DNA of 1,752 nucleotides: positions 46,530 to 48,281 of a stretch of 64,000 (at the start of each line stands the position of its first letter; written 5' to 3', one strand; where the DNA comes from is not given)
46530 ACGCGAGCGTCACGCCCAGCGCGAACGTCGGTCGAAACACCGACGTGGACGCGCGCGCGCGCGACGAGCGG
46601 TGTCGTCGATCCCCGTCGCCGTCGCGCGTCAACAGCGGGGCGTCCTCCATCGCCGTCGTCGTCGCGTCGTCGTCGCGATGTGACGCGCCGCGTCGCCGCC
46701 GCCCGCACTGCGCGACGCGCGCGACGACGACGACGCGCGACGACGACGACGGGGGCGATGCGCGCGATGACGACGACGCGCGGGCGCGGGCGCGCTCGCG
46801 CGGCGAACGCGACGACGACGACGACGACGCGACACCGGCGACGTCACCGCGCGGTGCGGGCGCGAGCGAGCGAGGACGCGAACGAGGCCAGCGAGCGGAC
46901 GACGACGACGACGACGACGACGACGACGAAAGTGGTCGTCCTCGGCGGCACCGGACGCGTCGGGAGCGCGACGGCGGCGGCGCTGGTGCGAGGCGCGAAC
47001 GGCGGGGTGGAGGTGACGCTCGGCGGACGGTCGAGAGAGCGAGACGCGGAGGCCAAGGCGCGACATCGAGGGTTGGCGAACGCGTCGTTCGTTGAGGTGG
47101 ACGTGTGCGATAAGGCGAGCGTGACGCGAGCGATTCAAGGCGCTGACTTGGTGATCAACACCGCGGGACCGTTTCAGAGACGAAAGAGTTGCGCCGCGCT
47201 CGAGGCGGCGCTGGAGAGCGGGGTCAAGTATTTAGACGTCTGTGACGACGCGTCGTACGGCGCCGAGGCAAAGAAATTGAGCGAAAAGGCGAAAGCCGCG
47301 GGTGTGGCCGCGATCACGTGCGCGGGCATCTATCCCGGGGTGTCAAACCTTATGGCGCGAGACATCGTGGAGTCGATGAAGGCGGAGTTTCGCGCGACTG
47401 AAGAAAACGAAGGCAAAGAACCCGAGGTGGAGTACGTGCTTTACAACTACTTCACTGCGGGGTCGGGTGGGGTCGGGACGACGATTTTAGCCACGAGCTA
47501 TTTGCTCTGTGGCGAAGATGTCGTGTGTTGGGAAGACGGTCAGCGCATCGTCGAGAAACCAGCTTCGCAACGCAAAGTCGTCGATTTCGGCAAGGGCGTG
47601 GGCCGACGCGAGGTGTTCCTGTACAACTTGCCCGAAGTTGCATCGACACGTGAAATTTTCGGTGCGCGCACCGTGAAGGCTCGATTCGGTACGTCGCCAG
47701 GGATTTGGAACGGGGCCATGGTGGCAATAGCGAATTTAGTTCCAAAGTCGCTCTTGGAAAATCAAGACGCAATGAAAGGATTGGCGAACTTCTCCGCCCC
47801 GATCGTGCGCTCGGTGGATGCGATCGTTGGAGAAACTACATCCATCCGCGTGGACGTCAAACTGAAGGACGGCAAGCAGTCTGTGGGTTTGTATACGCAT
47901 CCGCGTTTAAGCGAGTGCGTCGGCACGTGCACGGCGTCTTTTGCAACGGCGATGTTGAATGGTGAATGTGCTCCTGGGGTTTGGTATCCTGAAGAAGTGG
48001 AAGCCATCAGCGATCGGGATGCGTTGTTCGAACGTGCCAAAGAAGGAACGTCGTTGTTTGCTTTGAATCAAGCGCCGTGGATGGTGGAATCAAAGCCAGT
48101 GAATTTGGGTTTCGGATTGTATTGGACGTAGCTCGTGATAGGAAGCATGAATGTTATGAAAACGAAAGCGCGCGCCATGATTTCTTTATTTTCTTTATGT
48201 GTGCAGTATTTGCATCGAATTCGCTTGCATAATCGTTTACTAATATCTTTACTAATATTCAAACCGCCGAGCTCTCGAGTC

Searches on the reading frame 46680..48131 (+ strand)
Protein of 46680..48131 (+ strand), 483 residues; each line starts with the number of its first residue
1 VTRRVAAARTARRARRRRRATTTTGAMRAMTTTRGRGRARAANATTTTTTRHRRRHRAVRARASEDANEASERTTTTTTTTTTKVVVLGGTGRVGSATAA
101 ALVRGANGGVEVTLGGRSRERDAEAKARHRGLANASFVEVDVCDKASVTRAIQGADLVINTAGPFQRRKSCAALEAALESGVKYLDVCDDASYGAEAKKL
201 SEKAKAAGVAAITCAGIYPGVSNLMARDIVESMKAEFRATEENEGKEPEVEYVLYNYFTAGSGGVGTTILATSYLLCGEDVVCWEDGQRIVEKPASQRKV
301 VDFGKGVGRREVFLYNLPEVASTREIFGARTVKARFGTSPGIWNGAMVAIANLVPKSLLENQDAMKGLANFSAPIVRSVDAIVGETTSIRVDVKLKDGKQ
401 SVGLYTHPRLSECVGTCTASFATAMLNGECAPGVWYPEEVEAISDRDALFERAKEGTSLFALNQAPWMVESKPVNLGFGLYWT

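Call 50: search_protein_families(library=pfam, proteins=[window:46680-48131:+], max_evalue=0.0001)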
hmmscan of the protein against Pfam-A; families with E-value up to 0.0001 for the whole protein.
window:46680-48131:+ (483 aa): 5 families
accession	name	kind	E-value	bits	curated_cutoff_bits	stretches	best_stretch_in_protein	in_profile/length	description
PF03435.24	Sacchrp_dh_NADP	-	5.2e-17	62.8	25.1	1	85-212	1-129/129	Saccharopine dehydrogenase NADP binding domain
PF13460.12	NAD_binding_10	-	8.6e-09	36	27.2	1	89-199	1-107/184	NAD(P)H-binding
PF01370.27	Epimerase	-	2.6e-08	34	20.9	1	85-171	1-81/240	NAD dependent epimerase/dehydratase family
PF05368.20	NmrA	-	1.2e-06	28.8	27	1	82-183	2-100/298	NmrA-like family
PF01073.25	3Beta_HSD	-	8.6e-06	25.4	22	1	86-165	1-77/280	3-beta hydroxysteroid dehydrogenase/isomerase family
